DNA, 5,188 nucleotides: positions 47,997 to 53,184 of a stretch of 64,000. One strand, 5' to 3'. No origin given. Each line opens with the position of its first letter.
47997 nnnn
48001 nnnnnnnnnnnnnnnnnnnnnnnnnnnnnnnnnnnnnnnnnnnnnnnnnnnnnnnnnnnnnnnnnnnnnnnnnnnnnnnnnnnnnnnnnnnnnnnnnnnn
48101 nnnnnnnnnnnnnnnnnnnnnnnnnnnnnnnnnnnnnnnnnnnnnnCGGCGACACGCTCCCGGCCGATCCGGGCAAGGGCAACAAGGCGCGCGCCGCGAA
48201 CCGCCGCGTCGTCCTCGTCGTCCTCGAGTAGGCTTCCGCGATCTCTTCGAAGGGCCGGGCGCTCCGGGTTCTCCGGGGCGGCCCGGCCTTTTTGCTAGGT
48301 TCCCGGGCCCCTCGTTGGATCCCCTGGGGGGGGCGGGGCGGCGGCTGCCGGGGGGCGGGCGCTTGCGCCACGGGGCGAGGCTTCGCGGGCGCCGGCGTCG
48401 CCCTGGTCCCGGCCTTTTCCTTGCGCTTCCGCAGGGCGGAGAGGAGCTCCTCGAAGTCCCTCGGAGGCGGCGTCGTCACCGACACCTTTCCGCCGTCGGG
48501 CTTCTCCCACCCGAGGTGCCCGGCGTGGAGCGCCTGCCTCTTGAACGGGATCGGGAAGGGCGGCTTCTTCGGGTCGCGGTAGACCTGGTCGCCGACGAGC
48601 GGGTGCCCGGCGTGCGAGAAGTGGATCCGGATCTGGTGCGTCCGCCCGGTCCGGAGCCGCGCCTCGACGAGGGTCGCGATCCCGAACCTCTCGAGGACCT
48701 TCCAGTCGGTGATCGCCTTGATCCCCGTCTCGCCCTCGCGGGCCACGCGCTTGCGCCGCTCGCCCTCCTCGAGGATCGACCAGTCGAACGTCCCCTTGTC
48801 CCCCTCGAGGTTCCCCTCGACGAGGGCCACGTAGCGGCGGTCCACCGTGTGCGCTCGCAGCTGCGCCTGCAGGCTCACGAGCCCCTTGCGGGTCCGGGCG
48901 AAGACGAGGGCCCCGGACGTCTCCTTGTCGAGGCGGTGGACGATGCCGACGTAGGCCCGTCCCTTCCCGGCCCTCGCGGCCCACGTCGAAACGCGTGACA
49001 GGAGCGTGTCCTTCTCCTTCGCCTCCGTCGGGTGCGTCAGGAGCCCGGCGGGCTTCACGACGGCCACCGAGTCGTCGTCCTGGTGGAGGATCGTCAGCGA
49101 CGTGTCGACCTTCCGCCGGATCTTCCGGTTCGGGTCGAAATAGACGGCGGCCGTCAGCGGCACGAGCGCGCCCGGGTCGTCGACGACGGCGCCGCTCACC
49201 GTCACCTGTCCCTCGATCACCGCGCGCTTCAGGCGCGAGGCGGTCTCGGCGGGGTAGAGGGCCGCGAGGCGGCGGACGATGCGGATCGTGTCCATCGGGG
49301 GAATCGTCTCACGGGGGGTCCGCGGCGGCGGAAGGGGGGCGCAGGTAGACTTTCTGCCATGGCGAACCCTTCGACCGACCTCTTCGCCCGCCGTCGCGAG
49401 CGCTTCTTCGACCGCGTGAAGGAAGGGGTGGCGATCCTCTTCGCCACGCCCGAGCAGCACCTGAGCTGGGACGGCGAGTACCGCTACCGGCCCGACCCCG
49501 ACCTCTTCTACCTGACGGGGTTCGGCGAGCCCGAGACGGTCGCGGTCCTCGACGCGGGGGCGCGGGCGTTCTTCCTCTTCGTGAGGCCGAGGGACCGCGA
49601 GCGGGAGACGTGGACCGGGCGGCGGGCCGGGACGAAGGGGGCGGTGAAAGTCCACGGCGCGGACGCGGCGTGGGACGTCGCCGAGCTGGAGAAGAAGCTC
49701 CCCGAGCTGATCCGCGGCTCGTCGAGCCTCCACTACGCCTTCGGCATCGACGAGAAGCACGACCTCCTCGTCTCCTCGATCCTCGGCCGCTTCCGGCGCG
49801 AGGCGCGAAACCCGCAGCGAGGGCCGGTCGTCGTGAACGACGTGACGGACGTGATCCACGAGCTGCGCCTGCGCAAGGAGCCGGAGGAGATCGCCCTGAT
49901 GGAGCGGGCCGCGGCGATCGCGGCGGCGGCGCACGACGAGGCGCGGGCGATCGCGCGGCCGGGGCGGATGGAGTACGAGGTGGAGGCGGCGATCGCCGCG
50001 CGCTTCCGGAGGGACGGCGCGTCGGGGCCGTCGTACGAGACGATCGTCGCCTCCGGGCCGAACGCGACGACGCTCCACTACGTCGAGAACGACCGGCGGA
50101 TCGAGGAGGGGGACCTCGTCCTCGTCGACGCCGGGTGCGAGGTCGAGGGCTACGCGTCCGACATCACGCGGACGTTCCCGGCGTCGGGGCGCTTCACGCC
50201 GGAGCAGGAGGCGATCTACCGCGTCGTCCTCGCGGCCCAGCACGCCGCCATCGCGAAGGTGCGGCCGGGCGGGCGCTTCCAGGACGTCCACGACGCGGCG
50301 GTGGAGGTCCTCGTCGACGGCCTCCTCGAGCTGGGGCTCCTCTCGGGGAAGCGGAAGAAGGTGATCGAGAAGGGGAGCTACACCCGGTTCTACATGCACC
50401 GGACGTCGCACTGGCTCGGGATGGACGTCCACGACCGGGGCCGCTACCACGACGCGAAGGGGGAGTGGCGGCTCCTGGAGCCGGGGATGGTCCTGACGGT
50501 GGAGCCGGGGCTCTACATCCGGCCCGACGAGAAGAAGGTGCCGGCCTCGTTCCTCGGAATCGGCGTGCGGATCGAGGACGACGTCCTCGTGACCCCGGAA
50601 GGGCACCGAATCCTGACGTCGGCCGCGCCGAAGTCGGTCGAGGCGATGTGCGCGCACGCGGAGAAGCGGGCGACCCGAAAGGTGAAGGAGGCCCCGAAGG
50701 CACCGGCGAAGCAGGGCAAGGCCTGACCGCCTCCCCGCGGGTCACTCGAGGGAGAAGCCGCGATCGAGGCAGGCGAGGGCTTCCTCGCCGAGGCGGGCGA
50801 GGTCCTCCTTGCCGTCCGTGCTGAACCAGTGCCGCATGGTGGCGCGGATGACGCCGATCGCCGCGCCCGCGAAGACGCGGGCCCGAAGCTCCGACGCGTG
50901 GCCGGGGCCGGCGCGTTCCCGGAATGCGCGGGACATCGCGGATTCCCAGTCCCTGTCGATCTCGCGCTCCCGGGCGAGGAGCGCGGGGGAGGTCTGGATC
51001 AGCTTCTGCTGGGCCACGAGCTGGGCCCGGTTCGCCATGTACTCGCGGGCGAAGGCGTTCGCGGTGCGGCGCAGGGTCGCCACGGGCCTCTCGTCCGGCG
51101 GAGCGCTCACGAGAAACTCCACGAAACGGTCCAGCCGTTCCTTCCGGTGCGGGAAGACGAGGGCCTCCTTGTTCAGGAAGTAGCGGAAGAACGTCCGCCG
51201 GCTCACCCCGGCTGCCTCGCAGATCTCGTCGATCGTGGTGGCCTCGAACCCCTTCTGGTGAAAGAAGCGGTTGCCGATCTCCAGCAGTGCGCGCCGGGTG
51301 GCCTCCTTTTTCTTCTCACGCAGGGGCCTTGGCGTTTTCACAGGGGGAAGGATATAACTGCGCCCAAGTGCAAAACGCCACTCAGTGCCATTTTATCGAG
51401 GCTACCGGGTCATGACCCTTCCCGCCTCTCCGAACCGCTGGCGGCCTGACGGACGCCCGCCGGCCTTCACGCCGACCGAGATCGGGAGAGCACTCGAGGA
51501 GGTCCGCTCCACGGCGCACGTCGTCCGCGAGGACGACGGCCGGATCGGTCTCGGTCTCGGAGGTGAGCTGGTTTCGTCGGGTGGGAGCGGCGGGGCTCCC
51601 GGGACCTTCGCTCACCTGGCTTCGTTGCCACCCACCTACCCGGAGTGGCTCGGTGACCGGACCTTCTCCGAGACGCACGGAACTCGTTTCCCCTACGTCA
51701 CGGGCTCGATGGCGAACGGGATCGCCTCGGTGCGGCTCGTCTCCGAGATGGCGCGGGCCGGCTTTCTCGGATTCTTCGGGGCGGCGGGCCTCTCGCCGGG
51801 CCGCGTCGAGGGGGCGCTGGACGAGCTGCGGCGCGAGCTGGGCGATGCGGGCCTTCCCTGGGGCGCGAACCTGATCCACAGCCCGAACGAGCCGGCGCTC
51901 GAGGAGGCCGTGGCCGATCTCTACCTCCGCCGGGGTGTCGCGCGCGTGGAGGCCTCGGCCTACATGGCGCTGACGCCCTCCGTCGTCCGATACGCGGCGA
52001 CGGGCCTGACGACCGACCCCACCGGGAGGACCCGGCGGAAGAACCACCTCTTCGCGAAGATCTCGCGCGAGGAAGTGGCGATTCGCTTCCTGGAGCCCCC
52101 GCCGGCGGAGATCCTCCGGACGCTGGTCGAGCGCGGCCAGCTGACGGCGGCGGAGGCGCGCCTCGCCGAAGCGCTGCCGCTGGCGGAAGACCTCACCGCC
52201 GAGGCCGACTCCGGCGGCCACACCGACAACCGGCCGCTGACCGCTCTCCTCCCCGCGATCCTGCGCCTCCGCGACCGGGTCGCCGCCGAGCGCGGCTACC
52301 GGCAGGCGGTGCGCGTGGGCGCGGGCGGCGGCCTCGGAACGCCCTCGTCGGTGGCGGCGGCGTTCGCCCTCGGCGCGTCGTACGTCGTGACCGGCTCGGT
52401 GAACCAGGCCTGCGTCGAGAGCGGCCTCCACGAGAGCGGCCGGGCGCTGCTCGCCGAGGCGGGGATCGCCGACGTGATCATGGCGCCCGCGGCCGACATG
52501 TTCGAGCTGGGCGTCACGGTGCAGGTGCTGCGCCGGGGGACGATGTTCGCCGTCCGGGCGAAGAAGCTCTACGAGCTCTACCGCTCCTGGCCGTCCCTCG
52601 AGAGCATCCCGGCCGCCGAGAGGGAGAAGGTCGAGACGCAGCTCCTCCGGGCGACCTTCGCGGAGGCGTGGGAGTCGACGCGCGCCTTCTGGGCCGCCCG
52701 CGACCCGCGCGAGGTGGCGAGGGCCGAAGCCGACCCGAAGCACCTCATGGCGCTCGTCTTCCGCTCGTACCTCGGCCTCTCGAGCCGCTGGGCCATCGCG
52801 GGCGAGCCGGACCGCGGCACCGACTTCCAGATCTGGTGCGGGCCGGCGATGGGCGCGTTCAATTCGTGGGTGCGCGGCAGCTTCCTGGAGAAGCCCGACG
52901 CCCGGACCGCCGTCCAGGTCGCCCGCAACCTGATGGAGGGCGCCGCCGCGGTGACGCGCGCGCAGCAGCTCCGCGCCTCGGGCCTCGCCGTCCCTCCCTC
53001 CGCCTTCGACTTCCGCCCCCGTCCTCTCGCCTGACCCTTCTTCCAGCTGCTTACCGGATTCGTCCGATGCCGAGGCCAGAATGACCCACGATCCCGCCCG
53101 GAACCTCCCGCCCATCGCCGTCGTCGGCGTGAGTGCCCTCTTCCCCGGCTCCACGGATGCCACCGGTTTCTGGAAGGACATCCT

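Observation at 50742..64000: TetR-flanked pfa-like 'secondary lipid synthase' cluster with a myxobacterial-type gene order (ER -> KS-AT-ACP2-KR-DH -> KS-CLF-AT-DH)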

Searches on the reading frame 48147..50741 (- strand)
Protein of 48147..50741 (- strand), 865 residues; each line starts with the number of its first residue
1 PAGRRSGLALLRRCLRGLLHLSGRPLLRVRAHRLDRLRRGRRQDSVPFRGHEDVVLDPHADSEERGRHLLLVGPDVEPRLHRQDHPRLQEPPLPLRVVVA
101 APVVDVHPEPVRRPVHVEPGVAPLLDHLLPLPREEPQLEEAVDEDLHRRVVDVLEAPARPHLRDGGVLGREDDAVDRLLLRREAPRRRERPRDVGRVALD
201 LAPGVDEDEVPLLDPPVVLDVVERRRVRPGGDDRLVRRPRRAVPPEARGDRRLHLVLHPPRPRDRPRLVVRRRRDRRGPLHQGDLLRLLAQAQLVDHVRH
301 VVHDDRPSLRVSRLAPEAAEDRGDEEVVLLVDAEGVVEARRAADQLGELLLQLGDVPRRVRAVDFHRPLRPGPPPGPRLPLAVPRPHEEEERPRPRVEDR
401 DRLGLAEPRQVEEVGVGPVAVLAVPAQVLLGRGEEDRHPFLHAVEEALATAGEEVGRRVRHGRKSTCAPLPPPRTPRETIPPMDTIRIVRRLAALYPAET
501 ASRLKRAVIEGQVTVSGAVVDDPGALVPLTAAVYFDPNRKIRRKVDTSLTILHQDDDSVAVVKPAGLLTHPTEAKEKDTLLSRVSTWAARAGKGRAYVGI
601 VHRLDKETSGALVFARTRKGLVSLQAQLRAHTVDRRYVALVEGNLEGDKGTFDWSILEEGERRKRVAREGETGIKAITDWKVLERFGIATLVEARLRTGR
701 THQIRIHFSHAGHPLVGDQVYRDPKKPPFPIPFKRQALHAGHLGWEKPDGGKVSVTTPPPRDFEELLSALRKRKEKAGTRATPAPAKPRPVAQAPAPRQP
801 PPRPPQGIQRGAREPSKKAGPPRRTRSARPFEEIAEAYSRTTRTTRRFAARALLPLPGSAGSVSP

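Call 26: search_protein_families(library=pfam, proteins=[window:48147-50741:-], max_evalue=0.001)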
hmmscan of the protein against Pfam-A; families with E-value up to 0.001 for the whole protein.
window:48147-50741:- (865 aa): 2 families
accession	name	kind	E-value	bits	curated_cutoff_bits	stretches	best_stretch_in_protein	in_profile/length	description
PF00849.27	PseudoU_synth_2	-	2.1e-30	106.4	26.8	1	559-710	3-152/152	RNA pseudouridylate synthase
PF01479.30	S4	-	0.00054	20.1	22.8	0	487-527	2-42/48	S4 domain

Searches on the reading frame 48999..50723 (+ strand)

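Call 58: search_protein_families(library=pfam, proteins=[window:48999-50723:+], max_evalue=0.0001)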
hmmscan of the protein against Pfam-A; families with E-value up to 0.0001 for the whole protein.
window:48999-50723:+ (575 aa): 2 families
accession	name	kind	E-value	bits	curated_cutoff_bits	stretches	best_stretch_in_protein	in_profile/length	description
PF00557.29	Peptidase_M24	-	3.3e-70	236.5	23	1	300-533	2-208/208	Metallopeptidase family M24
PF05195.22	AMP_N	-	1.5e-31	109.1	24.6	1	129-244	1-120/121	Aminopeptidase P, N-terminal domain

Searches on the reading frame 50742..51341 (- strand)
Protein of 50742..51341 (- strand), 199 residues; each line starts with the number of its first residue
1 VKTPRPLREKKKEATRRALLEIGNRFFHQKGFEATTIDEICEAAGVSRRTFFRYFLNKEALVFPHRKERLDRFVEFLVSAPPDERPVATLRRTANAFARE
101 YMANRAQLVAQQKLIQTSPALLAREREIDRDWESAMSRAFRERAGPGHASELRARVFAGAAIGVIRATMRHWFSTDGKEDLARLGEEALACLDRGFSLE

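Call 11: search_protein_families(library=pfam, proteins=[window:50742-51341:-], max_evalue=0.01)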
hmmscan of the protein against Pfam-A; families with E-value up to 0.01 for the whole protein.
window:50742-51341:- (199 aa): 4 families
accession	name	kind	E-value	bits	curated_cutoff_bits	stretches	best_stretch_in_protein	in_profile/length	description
PF00440.29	TetR_N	-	7.3e-15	54.9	24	1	21-62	3-44/47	Bacterial regulatory proteins, tetR family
PF17754.6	TetR_C_14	-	9.7e-11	42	22.7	1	86-196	3-111/112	MftR C-terminal domain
PF17932.6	TetR_C_24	-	0.00012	22.8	26.4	1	84-191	2-109/114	Tetracyclin repressor-like, C-terminal domain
PF13022.12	HTH_Tnp_1_2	-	0.0024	18.4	27.9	1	29-62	21-53/122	Helix-turn-helix of insertion element transposase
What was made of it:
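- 50742..51341 (-): TetR-family regulator (199 aa), transcribed divergently from pfaD. TetR_N E 7e-15 and TetR_C_14 E 1e-10 (call 11).
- Checked: TetR regulator at 50742-51341 (-): TetR_N E 7e-15 (call 11).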

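Call 12: search_protein_families(library=ncbifam, proteins=[window:50742-51341:-], max_evalue=0.01)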
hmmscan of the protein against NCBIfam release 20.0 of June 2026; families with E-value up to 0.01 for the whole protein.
window:50742-51341:- (199 aa): 20 families
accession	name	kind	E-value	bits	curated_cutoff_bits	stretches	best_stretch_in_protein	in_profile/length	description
TIGR03968.1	mycofact_TetR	equivalog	5.3e-27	94.7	224.9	1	11-196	6-189/190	mycofactocin system transcriptional regulator MftR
NF051457.1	acryl_TF_AcuR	equivalog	5.9e-09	35.5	247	1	5-61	7-64/204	acrylate utilization transcriptional regulator AcuR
NF041196.1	ScbR_bind_reg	equivalog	9.3e-09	35.7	150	1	13-145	5-137/191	ScbR family autoregulator-binding transcription factor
NF050111.1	TransRegSACE7040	equivalog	2.3e-08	34.2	250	1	16-168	3-155/186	SACE_7040 family transcriptional regulator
NF058643.1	TranRegCurRPseudo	equivalog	2.6e-08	33.7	300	1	12-60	5-53/193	TetR family transcriptional repressor CurR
TIGR03613.1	RutR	equivalog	4.7e-08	33.1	368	1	8-92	2-86/202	pyrimidine utilization regulatory protein R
NF053878.1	FATransRegFadRBac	equivalog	5.6e-08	32.8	200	1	25-196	14-188/190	fatty acid metabolism transcriptional regulator FadR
NF053731.1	TransRegFasRMycb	equivalog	2.1e-07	31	330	1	12-176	9-172/199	HTH-type transcriptional activator FasR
NF011584.0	PRK15008.1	equivalog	3.4e-07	30.3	230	1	8-91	12-95/212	HTH-type transcriptional regulator RutR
NF051852.1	efflux_TF_MtrR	exception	1.9e-06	27.8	280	1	8-62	2-58/205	multidrug efflux system transcriptional repressor MtrR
NF007949.0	PRK10668.1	equivalog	5.4e-06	26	271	1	10-61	7-58/216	multidrug efflux transporter transcriptional repressor AcrR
NF007430.0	PRK09975.1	equivalog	8.2e-06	25.1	274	1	12-115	7-110/220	acrEF/envCD operon transcriptional regulator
TIGR03384.1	betaine_BetI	equivalog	1.8e-05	24.5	201.3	1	12-73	6-67/189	choline-binding transcriptional repressor BetI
NF001978.0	PRK00767.1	equivalog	0.0002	21.2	118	1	13-73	8-68/197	transcriptional regulator BetI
NF000040.3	Tn10_TetC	equivalog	0.00026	21.2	425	1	14-69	13-68/197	tetracyline resistance-associated transcriptional repressor TetC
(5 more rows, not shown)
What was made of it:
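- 50742..51341 (-): Below cut-off for every NCBIfam equivalog; the best is MftR-like, with weak similarity to the fatty-acid regulators FadR and FasR (call 12).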

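Call 41: find_encoding_contigs(protein=window:50745-51341:-, flank=10000, max_places=4)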
Protein seq(199 aa) (199 aa): no gene with exactly this product is on record in the collection.

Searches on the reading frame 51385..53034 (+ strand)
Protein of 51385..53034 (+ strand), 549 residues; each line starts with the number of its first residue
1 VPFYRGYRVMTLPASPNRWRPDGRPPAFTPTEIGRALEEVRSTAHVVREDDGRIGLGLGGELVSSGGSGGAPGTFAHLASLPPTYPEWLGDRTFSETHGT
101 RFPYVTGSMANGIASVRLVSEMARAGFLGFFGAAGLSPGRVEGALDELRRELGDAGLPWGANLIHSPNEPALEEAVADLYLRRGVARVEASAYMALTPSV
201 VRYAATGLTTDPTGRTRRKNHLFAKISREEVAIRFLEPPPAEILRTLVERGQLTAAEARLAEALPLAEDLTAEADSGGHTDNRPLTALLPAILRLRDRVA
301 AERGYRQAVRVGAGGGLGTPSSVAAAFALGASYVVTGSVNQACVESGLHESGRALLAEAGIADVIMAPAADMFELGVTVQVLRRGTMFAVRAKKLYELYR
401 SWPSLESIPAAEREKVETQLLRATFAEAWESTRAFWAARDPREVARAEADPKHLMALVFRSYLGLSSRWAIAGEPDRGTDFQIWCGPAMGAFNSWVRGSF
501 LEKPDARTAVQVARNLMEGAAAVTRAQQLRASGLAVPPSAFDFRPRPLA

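Call 11: search_protein_families(library=pfam, proteins=[window:51385-53034:+], max_evalue=0.01)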
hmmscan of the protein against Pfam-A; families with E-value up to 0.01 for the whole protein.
window:51385-53034:+ (549 aa): 3 families
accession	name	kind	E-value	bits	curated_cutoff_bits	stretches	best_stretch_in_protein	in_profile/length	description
PF21607.2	FabD_helical_ins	-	1.9e-30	105.3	27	1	403-481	2-80/80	[Acyl-carrier-protein] S-malonyltransferase, inserted helical domain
PF03060.21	NMO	-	5.1e-13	49.5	28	1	96-371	6-256/331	Nitronate monooxygenase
PF01645.23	Glu_synthase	-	0.0056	16.3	20.4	1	298-339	265-306/369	Conserved region in glutamate synthase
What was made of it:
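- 51385..53034 (+): pfaD/pfa1 enoyl reductase. The ORF runs from GTG 51385, but the more likely start is ATG 51412 (540 aa). NMO and FabD_helical_ins hits (call 11).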

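Call 12: search_protein_families(library=ncbifam, proteins=[window:51385-53034:+], max_evalue=0.01)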
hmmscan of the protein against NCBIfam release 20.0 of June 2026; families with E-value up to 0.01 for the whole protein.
window:51385-53034:+ (549 aa): 2 families
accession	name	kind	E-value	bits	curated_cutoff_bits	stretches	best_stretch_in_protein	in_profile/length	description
TIGR02814.1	pfaD_fam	subfamily_domain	5.7e-184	612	449.25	1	86-526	3-443/444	PfaD family polyunsaturated fatty acid/polyketide biosynthesis protein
TIGR03151.1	enACPred_II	equivalog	1.5e-06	27.7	453.1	1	309-397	162-244/307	enoyl-[acyl-carrier-protein] reductase FabK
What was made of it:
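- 51385..53034 (+): TIGR02814 pfaD_fam, 612 bits (cut-off 449) (call 12).
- Checked: PfaD-family ER at 51385/51412-53034 (+): TIGR02814, 612 bits against a cut-off of 449 (call 12).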

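Call 40: find_encoding_contigs(protein=window:51385-53031:+, flank=10000, max_places=4)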
Protein seq(549 aa) (549 aa): no gene with exactly this product is on record in the collection.

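Call 42: find_encoding_contigs(protein=window:51412-53031:+, flank=10000, max_places=4)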
Protein seq(540 aa) (540 aa): no gene with exactly this product is on record in the collection.
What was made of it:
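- On Type L secondary lipid synthase / myxobacterial Pfa1-3 PUFA synthase: The window ends about 4 kb before this position, and the source contig is not on record (calls 40-42).
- Tried and rejected: Nothing is on record (calls 40-42), so the missing 3' end of pfa3 could not be read directly.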
